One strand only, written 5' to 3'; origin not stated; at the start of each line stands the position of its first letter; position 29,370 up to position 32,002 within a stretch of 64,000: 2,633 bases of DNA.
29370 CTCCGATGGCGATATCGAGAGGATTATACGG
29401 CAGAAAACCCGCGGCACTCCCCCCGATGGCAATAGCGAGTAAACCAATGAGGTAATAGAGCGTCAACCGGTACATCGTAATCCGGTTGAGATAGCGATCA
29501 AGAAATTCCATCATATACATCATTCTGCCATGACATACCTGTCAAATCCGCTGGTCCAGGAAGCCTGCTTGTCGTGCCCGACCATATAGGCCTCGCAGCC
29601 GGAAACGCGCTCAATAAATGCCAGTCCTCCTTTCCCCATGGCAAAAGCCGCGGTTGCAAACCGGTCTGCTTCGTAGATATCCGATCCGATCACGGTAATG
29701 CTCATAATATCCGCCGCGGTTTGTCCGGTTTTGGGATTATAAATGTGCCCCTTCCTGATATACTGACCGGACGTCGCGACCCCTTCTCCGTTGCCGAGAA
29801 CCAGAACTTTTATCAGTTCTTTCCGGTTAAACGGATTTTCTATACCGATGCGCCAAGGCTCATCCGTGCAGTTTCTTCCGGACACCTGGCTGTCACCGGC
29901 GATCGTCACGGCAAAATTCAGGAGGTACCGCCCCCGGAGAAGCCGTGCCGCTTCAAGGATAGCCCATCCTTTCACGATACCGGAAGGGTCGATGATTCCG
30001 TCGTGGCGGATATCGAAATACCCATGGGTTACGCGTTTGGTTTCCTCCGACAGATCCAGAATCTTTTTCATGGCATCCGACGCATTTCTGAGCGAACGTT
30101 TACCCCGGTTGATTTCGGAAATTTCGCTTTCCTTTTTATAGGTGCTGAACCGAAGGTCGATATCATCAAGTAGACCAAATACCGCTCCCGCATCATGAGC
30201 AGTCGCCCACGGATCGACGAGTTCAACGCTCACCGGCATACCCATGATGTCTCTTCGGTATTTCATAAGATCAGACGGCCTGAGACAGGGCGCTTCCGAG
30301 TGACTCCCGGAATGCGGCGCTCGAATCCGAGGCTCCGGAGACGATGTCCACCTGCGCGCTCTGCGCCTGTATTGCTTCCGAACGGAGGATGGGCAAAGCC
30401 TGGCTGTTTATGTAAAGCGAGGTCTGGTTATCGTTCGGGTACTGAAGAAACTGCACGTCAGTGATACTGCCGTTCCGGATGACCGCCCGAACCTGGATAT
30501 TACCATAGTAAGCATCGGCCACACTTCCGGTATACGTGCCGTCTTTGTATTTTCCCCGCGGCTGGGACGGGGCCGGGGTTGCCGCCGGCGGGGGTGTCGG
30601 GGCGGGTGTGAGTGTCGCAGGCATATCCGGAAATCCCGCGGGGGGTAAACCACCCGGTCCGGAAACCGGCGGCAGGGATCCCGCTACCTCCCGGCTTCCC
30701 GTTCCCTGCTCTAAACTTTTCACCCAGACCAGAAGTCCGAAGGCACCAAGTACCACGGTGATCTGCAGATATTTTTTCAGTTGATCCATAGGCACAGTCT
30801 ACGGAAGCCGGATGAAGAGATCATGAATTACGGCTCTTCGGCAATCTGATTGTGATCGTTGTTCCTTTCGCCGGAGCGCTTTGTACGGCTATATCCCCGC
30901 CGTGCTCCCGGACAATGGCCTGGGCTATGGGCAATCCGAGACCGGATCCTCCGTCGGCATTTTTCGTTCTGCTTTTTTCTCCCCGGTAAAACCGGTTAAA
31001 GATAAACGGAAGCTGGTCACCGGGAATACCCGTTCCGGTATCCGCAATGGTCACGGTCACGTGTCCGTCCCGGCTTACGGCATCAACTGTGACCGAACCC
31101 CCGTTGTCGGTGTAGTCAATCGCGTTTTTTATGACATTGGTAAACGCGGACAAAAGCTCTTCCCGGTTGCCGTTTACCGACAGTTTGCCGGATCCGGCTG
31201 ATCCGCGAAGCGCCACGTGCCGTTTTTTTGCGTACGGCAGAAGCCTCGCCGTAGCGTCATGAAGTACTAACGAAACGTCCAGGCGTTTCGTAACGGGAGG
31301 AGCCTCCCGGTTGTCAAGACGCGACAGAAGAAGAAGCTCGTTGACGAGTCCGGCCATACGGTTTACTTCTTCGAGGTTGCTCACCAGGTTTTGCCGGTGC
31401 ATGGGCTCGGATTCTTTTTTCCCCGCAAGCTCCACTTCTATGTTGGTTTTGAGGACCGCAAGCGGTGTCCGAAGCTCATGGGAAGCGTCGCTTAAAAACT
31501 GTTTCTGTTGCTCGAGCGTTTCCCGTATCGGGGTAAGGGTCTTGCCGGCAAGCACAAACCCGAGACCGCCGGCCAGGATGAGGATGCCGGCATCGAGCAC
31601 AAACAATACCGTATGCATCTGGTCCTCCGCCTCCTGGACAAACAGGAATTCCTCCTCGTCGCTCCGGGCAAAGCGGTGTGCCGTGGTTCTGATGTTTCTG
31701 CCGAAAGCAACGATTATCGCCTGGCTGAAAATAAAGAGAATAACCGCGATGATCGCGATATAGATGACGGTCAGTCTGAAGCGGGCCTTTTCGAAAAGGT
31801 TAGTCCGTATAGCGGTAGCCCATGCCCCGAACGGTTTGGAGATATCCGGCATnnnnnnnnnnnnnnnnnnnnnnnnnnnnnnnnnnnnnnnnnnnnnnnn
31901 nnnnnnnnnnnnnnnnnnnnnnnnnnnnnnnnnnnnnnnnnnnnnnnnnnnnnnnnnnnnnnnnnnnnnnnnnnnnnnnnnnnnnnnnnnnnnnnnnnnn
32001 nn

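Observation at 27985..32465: Compact flavin-trafficking operon (TCS + FMN-binding protein + ApbE + membrane/FNR fusion): candidate minimal NQR/RNF-like or EET-like electron conduit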

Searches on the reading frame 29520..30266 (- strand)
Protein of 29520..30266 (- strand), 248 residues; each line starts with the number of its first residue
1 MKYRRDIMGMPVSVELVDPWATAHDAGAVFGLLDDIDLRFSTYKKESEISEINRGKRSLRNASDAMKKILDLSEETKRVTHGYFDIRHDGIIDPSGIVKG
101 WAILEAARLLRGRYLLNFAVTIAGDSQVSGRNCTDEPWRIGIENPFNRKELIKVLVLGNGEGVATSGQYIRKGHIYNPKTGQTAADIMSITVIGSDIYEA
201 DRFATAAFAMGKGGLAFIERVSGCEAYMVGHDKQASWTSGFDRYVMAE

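Call 3: search_protein_families(library=pfam, proteins=[window:29520-30266:-], max_evalue=0.01)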
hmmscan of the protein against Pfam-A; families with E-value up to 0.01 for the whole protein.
window:29520-30266:- (248 aa): 1 family
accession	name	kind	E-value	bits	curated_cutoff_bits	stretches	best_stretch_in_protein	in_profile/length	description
PF02424.20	ApbE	-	1.1e-39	137.1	25.6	2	92-228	126-266/266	ApbE family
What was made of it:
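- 29520..30266 (-): Leaderless, trimmed ApbE-type FAD:protein FMN transferase (248 aa). Pfam ApbE 137 bits (call 3).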

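Call 4: search_protein_families(library=ncbifam, proteins=[window:29520-30266:-], max_evalue=0.01)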
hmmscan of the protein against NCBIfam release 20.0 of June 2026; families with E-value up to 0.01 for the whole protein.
window:29520-30266:- (248 aa): 1 family
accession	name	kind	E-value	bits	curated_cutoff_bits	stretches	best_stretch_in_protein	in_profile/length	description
NF007774.0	PRK10461.1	equivalog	7.4e-19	67.8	498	1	92-234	181-332/351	FAD:protein FMN transferase ApbE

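Call 44: search_solved_structures(query=window:29520-30266:-, max_evalue=0.001, show_alignments=3)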
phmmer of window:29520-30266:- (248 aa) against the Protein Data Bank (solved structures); distinct sequences matched with E-value up to 0.001: 12.
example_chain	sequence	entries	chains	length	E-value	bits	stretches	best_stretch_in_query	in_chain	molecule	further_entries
4xgw_A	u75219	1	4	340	4.1e-17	65.6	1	89-239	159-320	FAD:protein FMN transferase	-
3pnd_A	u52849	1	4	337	7.2e-17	64.8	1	89-234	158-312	Thiamine biosynthesis lipoprotein ApbE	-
2o18_A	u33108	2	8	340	1.5e-16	63.8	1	89-239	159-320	Thiamine biosynthesis lipoprotein apbE | FAD:protein FMN transferase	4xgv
6nxi_A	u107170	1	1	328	1e-15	61.1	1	91-219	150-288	FAD:protein FMN transferase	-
4xgx_A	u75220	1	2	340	2.5e-15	59.8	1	89-239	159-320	FAD:protein FMN transferase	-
6nxj_A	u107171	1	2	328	2.1e-14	56.8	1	91-219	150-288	FAD:protein FMN transferase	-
5mgy_H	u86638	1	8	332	3.8e-14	55.9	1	93-238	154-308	FAD:protein FMN transferase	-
7esa_A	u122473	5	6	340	1.2e-13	54.2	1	92-241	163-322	FAD:protein FMN transferase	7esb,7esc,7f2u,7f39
1vrm_A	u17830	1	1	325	1.6e-10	44.1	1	90-211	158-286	hypothetical protein TM1553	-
4xdt_A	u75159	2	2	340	4.2e-05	26.3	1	136-241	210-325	FAD:protein FMN transferase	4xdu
4ifu_A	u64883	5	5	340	0.00014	24.6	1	136-241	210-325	FAD:protein FMN transferase | Thiamine biosynthesis lipoprotein ApbE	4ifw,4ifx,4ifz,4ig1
7mgt_A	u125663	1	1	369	0.00019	24.2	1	136-241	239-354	FAD:protein FMN transferase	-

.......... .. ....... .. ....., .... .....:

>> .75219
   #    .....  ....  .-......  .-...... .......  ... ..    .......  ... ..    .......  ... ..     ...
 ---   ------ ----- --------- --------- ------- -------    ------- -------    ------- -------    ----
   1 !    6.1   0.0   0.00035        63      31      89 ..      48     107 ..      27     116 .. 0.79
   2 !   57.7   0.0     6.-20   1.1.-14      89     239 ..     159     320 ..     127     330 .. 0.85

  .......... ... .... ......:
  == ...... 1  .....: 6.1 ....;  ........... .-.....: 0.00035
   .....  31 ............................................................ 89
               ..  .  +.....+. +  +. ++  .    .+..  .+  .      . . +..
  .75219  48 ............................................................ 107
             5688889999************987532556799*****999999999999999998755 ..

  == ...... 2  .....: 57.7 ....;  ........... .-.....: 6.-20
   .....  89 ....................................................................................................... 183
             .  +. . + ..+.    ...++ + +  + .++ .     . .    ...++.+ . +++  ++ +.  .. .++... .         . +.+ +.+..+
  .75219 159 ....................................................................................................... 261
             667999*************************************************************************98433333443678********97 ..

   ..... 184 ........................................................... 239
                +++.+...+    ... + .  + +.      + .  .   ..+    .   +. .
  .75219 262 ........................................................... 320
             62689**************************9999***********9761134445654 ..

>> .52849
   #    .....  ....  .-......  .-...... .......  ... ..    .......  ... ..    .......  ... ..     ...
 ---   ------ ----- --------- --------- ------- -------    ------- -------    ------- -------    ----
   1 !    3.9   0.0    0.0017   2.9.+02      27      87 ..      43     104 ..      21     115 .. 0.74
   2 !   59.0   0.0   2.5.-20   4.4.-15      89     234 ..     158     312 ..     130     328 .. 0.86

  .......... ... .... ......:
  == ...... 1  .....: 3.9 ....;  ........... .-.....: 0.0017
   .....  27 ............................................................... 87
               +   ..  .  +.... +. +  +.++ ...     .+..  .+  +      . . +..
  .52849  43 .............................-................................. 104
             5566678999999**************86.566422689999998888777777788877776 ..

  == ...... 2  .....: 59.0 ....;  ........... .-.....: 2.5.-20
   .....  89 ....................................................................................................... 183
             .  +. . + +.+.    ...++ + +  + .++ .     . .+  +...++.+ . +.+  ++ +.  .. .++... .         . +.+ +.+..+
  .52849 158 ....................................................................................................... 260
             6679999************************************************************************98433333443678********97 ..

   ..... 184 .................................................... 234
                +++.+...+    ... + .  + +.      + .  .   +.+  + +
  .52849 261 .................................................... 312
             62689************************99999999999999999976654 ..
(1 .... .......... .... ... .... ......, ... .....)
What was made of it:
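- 29520..30266 (-): E. coli ApbE residues about 108-158 have no counterpart (call 44).
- On ApbE FAD:protein FMN transferase: About 50 residues are missing relative to E. coli ApbE (call 44).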

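Call 51: find_homologous_proteins(query=window:29520-30266:-, max_evalue=0.00001)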
Query window:29520-30266:- (248 aa): 5677 proteins with E <= 0.00001 among 6320 candidates; the best 120 are listed.
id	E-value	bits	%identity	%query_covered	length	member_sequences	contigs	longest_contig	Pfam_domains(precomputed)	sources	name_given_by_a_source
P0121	1.2e-157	541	100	97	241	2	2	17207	PF02424.21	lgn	-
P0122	1.9e-81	291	57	99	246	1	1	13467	PF02424.21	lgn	-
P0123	2.7e-80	287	55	99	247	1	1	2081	PF02424.21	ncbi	-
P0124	3.2e-80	287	56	100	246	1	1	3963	PF02424.21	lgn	-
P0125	7.2e-80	286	57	96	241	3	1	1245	PF02424.21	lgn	-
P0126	7.6e-80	286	57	96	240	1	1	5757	PF02424.21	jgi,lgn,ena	-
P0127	1.5e-79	285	55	97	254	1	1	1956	PF02424.21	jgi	jgi:thiamine biosynthesis lipoprotein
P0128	1.6e-79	285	57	99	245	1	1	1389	PF02424.21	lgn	-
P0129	2.0e-79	284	55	99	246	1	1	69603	PF02424.21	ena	-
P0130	2.3e-79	284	56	99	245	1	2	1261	PF02424.21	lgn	-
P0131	3.1e-79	284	57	99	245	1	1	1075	PF02424.21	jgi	-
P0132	3.1e-79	284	56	99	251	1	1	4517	PF02424.21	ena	-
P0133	3.2e-79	284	56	99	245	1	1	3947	PF02424.21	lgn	-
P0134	3.8e-79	284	57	99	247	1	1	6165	PF02424.21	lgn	-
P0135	5.5e-79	283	57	99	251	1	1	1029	PF02424.21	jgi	jgi:thiamine biosynthesis lipoprotein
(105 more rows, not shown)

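Call 62: predict_structure(alignment_id=A4)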
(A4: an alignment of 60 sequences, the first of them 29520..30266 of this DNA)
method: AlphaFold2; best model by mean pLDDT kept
length: 248 residues; sequences in the alignment: 60
mean_pLDDT: 93.9   pTM: 0.91
mean pLDDT of the five models: 93.9, 93.5, 93.3, 92.8, 92.4
residues with pLDDT >= 90: 213; 70-90: 29; 50-70: 6; < 50: 0
segments of 3 or more residues with pLDDT < 50: none
pLDDT, mean of each block of 10 residues (from residue 1): 94 97 98 97 94 95 96 96 91 92 98 97 96 96 92 92 87 78 89 97 96 97 97 95 90
secondary structure, 60 per line:
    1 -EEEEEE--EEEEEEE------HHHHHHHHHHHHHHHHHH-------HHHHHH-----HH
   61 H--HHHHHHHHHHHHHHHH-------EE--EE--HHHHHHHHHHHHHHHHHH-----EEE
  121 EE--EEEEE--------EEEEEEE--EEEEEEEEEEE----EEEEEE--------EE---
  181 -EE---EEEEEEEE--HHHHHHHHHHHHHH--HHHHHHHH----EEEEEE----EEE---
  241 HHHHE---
elements in order: E2-7 E10-16 H23-40 H48-53 H64-79 H95-112 E118-122 E125-129 E138-144 E147-157 E162-167 E187-194 H197-210 H213-220 E225-230 E235-237 H241-244
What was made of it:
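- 29520..30266 (-): AF2 model pLDDT is 93.9 (call 62).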

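Call 65: fold_search(model_id=the predicted structure, library=pdb)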
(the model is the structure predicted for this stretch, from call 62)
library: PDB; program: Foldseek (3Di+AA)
matches with E <= 10: 140; with E <= 0.001: 41
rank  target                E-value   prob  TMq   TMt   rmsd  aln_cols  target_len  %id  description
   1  7esb                  7.8e-20  1.00  0.88  0.70   4.0       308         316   21  FmnB complexed with ATP (released 2021-11-03)
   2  7f2u_B                5.8e-19  1.00  0.88  0.69   3.5       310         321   22  FmnB complexed with ADP (released 2021-11-03)
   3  6nxi                  5.8e-19  1.00  0.85  0.69   3.7       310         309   22  Flavin Transferase ApbE from Vibrio cholerae (released 2019-03-13)
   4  7esa                  1.0e-18  1.00  0.88  0.69   4.0       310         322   21  the complex structure of flavin transferase FmnB complexed with FAD (released 2021-11-03)
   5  6nxj_B                2.7e-18  1.00  0.83  0.71   3.1       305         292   21  Flavin Transferase ApbE from Vibrio cholerae, H257G mutant (released 2019-03-13)
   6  7esc                  4.1e-18  1.00  0.88  0.68   3.9       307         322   21  FmnB complexed with AMP (released 2021-11-03)
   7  6nxj_A                1.1e-17  1.00  0.85  0.69   3.4       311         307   22  Flavin Transferase ApbE from Vibrio cholerae, H257G mutant (released 2019-03-13)
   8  4ig1                  1.2e-17  1.00  0.89  0.68   3.3       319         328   18  Crystal structure of Treponema pallidum TP0796 Flavin trafficking protein, Mg(II)-AMP product bound form (released 2013-02-27)
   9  4xdr                  2.1e-17  1.00  0.88  0.68   3.4       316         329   18  Crystal structure of Treponema pallidum TP0796 Flavin trafficking protein, a bifunctional FMN transferase/FAD pyrophosph (released 2015-10-14)
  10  4xdt                  3.5e-17  1.00  0.86  0.66   4.1       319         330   19  Crystal structure of Treponema pallidum TP0796 Flavin trafficking protein, a bifunctional FMN transferase/FAD pyrophosph (released 2015-10-14)
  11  5mgy_D                4.7e-17  1.00  0.83  0.67   4.1       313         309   22  Crystal structure of Pseudomonas stutzeri flavinyl transferase ApbE, apo form (released 2016-12-14)
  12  2o18_C                5.3e-17  1.00  0.82  0.66   4.2       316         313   22  Crystal structure of a Thiamine biosynthesis lipoprotein apbE, NorthEast Strcutural Genomics target ER559 (released 2006-12-05)
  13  4xgw_B                6.0e-17  1.00  0.80  0.66   4.7       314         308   23  Crystal structure of Escherichia coli Flavin trafficking protein, an FMN transferase, E169K mutant (released 2015-12-16)
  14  4ifu                  7.2e-17  1.00  0.88  0.67   3.4       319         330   19  Crystal structure of Treponema pallidum TP0796 Flavin trafficking protein, apo form (released 2013-02-27)
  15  4ifw                  7.6e-17  1.00  0.88  0.67   3.9       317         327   19  Crystal structure of Treponema pallidum TP0796 Flavin trafficking protein, ADP inhibited form (released 2013-02-27)
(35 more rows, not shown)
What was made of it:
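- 29520..30266 (-): Foldseek TM-score is 0.88 (query-normalised) and 0.70 (target-normalised) to Listeria FmnB, with comparable values for V. cholerae ApbE and T. pallidum Ftp (call 65).
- On ApbE FAD:protein FMN transferase: Foldseek TM-score is 0.88 (query-normalised) to Listeria FmnB and T. pallidum Ftp, and 0.85 to V. cholerae ApbE (call 65).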

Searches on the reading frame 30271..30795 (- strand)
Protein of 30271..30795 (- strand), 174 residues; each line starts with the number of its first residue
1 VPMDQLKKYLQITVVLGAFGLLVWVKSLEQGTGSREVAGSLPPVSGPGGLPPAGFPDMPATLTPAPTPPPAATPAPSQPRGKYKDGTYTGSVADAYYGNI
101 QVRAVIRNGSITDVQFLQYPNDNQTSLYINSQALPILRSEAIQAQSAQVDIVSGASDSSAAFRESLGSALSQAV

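Call 3: search_protein_families(library=pfam, proteins=[window:30271-30795:-], max_evalue=0.01)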
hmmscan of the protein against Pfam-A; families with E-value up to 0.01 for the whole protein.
window:30271-30795:- (174 aa): 1 family
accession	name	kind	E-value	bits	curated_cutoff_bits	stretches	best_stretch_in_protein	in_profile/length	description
PF04205.19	FMN_bind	-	2.5e-06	28.5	22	1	96-170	2-76/77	FMN-binding domain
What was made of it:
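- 30271..30795 (-): NqrC/RnfG-like FMN_bind protein (174 aa): N-terminal KK + TM helix (about 10-28), Pro/Thr/Ala-rich linker (29-82), and an FMN_bind domain of about 93 aa. Pfam FMN_bind 28.5 bits against a cut-off of 22 (call 3).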

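Call 4: search_protein_families(library=ncbifam, proteins=[window:30271-30795:-], max_evalue=0.01)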
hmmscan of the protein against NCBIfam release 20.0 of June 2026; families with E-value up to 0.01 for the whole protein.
window:30271-30795:- (174 aa): 0 families

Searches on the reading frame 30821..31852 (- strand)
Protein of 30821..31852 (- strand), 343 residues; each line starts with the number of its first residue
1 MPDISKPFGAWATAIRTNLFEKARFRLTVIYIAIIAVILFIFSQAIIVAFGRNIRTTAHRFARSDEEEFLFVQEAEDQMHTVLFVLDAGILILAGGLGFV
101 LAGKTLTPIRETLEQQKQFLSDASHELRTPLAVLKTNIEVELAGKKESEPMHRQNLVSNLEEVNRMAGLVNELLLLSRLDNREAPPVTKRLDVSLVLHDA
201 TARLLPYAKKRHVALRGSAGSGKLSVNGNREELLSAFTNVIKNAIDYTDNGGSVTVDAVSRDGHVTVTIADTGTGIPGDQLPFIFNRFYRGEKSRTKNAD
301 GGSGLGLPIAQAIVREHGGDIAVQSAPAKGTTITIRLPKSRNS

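Call 3: search_protein_families(library=pfam, proteins=[window:30821-31852:-], max_evalue=0.01)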
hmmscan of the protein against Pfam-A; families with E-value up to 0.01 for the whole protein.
window:30821-31852:- (343 aa): 5 families
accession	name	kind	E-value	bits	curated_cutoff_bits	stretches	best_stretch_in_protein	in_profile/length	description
PF02518.31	HATPase_c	-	9.1e-29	100.6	26.4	1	229-340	2-110/111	Histidine kinase-, DNA gyrase B-, and HSP90-like ATPase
PF00512.31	HisKA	-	8.5e-16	58.2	26.9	1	116-181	2-65/66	His Kinase A (phospho-acceptor) domain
PF13581.12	HATPase_c_2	-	8.9e-06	26.2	27.4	1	236-336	39-126/127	Histidine kinase-like ATPase domain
PF13589.12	HATPase_c_3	-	0.00084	19.8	25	1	235-312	5-82/137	Histidine kinase-, DNA gyrase B-, and HSP90-like ATPase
PF14501.12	HATPase_c_5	-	0.008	16.5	22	0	231-326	4-91/102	GHKL domain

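Call 4: search_protein_families(library=ncbifam, proteins=[window:30821-31852:-], max_evalue=0.01)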
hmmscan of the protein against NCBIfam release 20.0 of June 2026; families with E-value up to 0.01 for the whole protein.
window:30821-31852:- (343 aa): 88 families (the best 25 are shown)
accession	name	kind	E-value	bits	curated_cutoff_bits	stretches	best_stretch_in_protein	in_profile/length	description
NF041735.1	hist_kin_RppB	equivalog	4.8e-64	216.8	400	1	77-338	177-438/438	two-component system sensor histidine kinase RppB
NF046044.1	PnpS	equivalog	2.5e-56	191.4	400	1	99-338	153-390/390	two-component system histidine kinase PnpS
TIGR02966.1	phoR_proteo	equivalog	3.8e-56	190.5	334.2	1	99-336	97-332/333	phosphate regulon sensor histidine kinase PhoR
NF033092.0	HK_WalK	equivalog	3e-54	184.6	725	1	112-338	368-593/594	cell wall metabolism sensor histidine kinase WalK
TIGR01386.1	cztS_silS_copS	subfamily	1.5e-50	172.5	292.55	1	109-338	234-457/457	heavy metal sensor histidine kinase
NF012163.2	BaeS_SmeS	equivalog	7.3e-43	147.1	500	1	112-338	236-457/457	sensor histidine kinase efflux regulator BaeS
NF007837.0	PRK10549.1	equivalog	6.6e-42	143.8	603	1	115-341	239-460/466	envelope stress sensor histidine kinase BaeS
NF007345.0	PRK09835.1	subfamily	4.5e-40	137.6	423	1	107-339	253-480/482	Cu(+)/Ag(+) sensor histidine kinase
NF047874.1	MASE3_PAS_HK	subfamily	2.8e-39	135.5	560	1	105-339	387-625/655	MASE3 domain-containing sensor histidine kinase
NF007007.0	PRK09470.1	equivalog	1e-38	133.5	486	1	108-340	237-460/463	envelope stress sensor histidine kinase CpxA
NF040691.1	MtrAB_MtrB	equivalog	1.2e-38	133.4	450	1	31-341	197-494/507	MtrAB system histidine kinase MtrB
NF033093.1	HK_VicK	exception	8.1e-38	130.2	680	1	115-341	208-437/448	cell wall metabolism sensor histidine kinase VicK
NF008235.0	PRK11006.1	equivalog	1e-37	130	390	1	105-339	193-423/431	phosphate regulon sensor histidine kinase PhoR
NF008312.0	PRK11100.1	equivalog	1.6e-37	129.5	356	1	104-340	241-475/477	two-component system sensor histidine kinase CreC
NF041880.1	EPS_EpsF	equivalog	1e-35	123.2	900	1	105-334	263-486/492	response regulator EpsF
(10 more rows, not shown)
